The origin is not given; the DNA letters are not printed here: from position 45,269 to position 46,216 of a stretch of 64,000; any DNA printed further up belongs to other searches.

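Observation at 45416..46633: ECF sigma factor with a fused C-terminal domain carrying two CxxC-pair (zinc-ribbon-like) modules and no adjacent anti-sigma gene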

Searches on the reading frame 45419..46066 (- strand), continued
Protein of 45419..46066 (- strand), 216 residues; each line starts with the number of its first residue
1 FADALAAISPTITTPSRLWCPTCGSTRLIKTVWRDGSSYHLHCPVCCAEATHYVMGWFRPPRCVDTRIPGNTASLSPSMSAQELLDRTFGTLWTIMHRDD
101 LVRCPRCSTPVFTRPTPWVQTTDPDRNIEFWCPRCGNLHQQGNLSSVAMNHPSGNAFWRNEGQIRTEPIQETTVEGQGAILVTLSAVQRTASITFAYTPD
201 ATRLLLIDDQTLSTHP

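Call 67: search_solved_structures(query=A3, max_evalue=10)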
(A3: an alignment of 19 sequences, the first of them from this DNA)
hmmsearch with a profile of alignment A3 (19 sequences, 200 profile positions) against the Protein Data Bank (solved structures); distinct sequences matched with E-value up to 10: 22.
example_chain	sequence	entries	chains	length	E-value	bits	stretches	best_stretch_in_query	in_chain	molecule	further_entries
2qkd_A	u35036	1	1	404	0.011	18.3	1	78-137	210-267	Zinc finger protein ZPR1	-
4c2m_I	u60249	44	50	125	0.069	15.8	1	13-129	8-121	DNA-DIRECTED RNA POLYMERASE I SUBUNIT RPA12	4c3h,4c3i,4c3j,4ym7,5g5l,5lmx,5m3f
2ctd_A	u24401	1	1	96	0.083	15.5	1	77-129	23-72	Zinc finger protein 512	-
1qyp_A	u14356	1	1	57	0.083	15.5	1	85-128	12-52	RNA POLYMERASE II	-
2mdg_A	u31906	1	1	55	0.21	14.2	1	88-129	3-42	Zinc finger protein 423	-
2yt9_A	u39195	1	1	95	0.29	13.7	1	81-129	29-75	zinc finger-containing protein 1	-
9fhl_W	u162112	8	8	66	0.3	13.7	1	12-45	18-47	Small ribosomal subunit protein eS27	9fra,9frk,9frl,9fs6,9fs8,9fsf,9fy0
7aoc_I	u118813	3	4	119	0.38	13.4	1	13-131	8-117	DNA-directed RNA polymerase I subunit RPA12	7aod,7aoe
2lce_A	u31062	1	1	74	0.59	12.8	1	79-131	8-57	B-cell lymphoma 6 protein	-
7s0s_d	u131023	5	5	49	0.67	12.6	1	88-129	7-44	50S ribosomal protein L33 | Large ribosomal subunit protein bL33A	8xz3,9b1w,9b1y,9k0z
6zu5_LOO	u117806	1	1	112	0.73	12.4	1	111-134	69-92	eL42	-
2dlq_A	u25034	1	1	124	0.92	12.1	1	36-143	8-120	GLI-Kruppel family member HKR3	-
9e6q_Ah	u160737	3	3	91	0.95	12.1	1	35-106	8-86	eL42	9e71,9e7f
9e71_Bc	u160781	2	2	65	1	12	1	88-126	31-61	Small zinc finger protein HVO-2753-like zinc-binding pocket domain-containing protein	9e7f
7nd1_A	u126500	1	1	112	1.1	11.9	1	57-105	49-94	E3 ubiquitin-protein ligase RING2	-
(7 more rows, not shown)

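Call 79: list_cluster_members(proteins=[P0003, P0004, P0005, P0006, P0009, P0011, P0015, P0021, P0031, P0045])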
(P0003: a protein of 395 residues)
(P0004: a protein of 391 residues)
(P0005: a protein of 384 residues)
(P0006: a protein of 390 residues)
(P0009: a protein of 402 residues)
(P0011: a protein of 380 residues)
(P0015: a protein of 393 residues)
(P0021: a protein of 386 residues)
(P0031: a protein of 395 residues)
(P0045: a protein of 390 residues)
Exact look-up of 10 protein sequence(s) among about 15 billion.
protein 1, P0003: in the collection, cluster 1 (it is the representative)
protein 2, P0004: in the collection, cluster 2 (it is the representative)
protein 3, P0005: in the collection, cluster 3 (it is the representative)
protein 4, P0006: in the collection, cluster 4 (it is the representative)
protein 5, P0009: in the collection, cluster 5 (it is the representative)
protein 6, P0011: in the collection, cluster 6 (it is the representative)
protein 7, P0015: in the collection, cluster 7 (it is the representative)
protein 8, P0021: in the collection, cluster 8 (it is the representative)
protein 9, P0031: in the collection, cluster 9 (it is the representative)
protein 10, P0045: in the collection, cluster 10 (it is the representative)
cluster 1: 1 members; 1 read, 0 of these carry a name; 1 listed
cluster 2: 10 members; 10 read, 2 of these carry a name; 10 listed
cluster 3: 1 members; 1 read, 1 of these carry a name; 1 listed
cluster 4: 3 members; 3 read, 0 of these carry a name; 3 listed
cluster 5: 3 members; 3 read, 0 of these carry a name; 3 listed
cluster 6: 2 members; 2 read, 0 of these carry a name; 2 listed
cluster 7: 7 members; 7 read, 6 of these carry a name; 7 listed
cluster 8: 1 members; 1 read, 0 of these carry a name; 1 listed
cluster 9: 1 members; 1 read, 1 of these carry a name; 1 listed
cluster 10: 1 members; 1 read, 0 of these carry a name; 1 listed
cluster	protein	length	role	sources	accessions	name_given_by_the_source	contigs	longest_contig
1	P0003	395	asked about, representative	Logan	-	-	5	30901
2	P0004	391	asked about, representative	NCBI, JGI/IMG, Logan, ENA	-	-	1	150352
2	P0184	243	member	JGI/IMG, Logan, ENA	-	RNA polymerase sigma factor (sigma-70 family)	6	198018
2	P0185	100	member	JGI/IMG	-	hypothetical protein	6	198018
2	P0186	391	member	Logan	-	-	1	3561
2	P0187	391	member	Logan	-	-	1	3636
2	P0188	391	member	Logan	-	-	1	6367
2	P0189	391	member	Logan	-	-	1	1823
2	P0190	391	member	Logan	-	-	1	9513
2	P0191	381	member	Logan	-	-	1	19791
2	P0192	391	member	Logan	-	-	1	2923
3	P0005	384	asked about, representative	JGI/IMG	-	RNA polymerase sigma-70 factor (ECF subfamily)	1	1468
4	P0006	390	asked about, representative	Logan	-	-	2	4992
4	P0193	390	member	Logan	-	-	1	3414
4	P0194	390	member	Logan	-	-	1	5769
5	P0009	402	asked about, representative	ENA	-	-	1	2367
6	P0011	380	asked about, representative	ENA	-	-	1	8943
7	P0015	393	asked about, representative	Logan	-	-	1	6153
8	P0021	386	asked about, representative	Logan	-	-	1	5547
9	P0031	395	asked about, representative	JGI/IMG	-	RNA polymerase sigma factor (sigma-70 family)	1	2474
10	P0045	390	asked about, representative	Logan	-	-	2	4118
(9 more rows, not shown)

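Call 82: search_protein_families(library=ncbifam, proteins=[L012:4878-6143:+, L010:1856-3112:+, L007:2486-4255:+], max_evalue=0.00001)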
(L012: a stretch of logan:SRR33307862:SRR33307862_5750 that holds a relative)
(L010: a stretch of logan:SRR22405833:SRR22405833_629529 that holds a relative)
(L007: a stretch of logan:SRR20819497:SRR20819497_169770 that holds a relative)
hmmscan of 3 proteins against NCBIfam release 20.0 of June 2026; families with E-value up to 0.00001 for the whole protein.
L012:4878-6143:+ (421 aa): 14 families
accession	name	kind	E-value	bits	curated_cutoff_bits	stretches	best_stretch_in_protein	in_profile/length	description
TIGR00900.1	2A0121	subfamily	5.8e-72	243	319.6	1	14-374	2-364/364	H+ Antiporter protein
NF052575.1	MFS_efflux_Tap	equivalog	1e-64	219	625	1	9-402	2-400/401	multidrug efflux MFS transporter Tap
NF007792.0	PRK10489.1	equivalog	5e-26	91.7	324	1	8-400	14-403/419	enterobactin transporter EntS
NF000245.1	macrolide_MefA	exception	5.7e-25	88.2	675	1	15-387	13-387/405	macrolide efflux MFS transporter Mef(A)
NF000051.1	macrolide_MefB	exception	3.3e-18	65.8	800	1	13-391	11-390/409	macrolide efflux MFS transporter Mef(B)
NF012178.0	tet_MFS_V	exception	3.4e-18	66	640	1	6-393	3-395/409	tetracycline efflux MFS transporter Tet(V)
NF000246.1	macrolide_MefC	exception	1.4e-13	50.6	870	1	41-393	38-393/407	macrolide efflux MFS transporter Mef(C)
NF000154.1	macrolide_MefEN2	exception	2e-13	50.4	800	1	19-403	14-398/401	macrolide efflux MFS transporter Mef(En2)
NF006386.0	PRK08633.1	equivalog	5.6e-13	47.5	1221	1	48-395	49-408/1147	acyl-[ACP]--phospholipid O-acyltransferase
TIGR00880.1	2_A_01_02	superfamily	3.3e-12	46.7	131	2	57-193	10-138/141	multidrug resistance protein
TIGR00895.1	2A0115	subfamily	9.2e-10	38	418.55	1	217-388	12-183/398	aromatic acid/H+ symport family MFS transporter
NF007372.0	PRK09874.1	equivalog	5.2e-09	35.7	571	1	36-399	39-399/408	multidrug efflux MFS transporter MdtG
NF040986.1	MamH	equivalog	6.7e-07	28.7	300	1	56-390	55-396/419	magnetosome biogenesis transporter MamH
TIGR00792.1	gph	subfamily_domain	2.3e-06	26.6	231.35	0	11-169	222-377/437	glycoside-pentoside-hexuronide (GPH):cation symporter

L010:1856-3112:+ (418 aa): 8 families
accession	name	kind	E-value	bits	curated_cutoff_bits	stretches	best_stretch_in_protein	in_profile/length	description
TIGR00900.1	2A0121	subfamily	1.7e-63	215.2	319.6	1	14-375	1-364/364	H+ Antiporter protein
NF052575.1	MFS_efflux_Tap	equivalog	4.5e-60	203.7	625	1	15-404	7-401/401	multidrug efflux MFS transporter Tap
NF007792.0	PRK10489.1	equivalog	7.4e-24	84.5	324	1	14-406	19-408/419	enterobactin transporter EntS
NF000245.1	macrolide_MefA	exception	2.5e-12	46.6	675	1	14-404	11-403/405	macrolide efflux MFS transporter Mef(A)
TIGR00880.1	2_A_01_02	superfamily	1.3e-10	41.6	131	1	261-393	1-133/141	multidrug resistance protein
NF000051.1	macrolide_MefB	exception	2.7e-09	36.5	800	1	17-403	14-399/409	macrolide efflux MFS transporter Mef(B)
NF006386.0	PRK08633.1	equivalog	2.8e-07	28.7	1221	1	35-393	32-403/1147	acyl-[ACP]--phospholipid O-acyltransferase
NF012178.0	tet_MFS_V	exception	3.3e-06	26.5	640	1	58-402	54-400/409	tetracycline efflux MFS transporter Tet(V)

L007:2486-4255:+ (589 aa): 176 families (the best 25 are shown)
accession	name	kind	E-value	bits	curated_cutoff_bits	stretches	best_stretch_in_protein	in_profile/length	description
TIGR02203.1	MsbA_lipidA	equivalog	5.5e-89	299.2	602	1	9-570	2-557/572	lipid A export permease/ATP-binding protein MsbA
TIGR02204.1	MsbA_rel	hypoth_equivalog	7.5e-82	275.8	780.4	1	10-571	7-564/576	ABC transporter, permease/ATP-binding protein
TIGR03375.1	type_I_sec_LssB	subfamily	4.4e-79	266.5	693.1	1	49-569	177-689/696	type I secretion system permease/ATPase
TIGR03796.1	NHLM_micro_ABC1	equivalog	7.5e-78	262.4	853.3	1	7-570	140-700/710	NHLP family bacteriocin export ABC transporter peptidase/permease/ATPase subunit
TIGR01846.1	type_I_sec_HlyB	subfamily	3e-77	260.5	725.55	1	21-577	142-686/694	type I secretion system permease/ATPase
NF008381.0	PRK11176.1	equivalog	9.7e-76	255.3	867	1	5-571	13-568/582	lipid A ABC transporter ATP-binding protein/permease MsbA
NF010178.0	PRK13657.1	equivalog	1.3e-73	248.4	733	1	14-574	12-562/588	glucan ABC transporter ATP-binding protein/ permease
NF045513.1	HepA_fam_ABC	equivalog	1.5e-73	248.2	725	1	56-565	90-592/610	heterocyst formation ABC transporter subunit HepA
TIGR00958.1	3a01208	subfamily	6.6e-73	246.1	874.6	1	21-573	165-705/711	antigen peptide transporter 2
NF008056.1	PRK10790.1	equivalog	2.3e-70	237.7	746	1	5-571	4-564/584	SmdB family multidrug efflux ABC transporter permease/ATP-binding protein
TIGR03797.1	NHLM_micro_ABC2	equivalog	9.4e-67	226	709.4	1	9-571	124-674/686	NHLP bacteriocin export ABC transporter permease/ATPase subunit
TIGR02857.1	CydD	equivalog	1.9e-62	212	435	1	27-553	9-528/529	thiol reductant ABC exporter subunit CydD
NF052233.1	CphA_assoc_ABC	equivalog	4.4e-62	210.5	880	1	12-571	175-732/766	cyanophycin metabolism-associated ABC transporter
TIGR01193.1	bacteriocin_ABC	subfamily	1.2e-59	202.6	523.85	1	33-570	168-697/708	peptide cleavage/export ABC transporter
TIGR01842.1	type_I_sec_PrtD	subfamily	2.5e-57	194.6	510.15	1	36-567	21-539/544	type I secretion system permease/ATPase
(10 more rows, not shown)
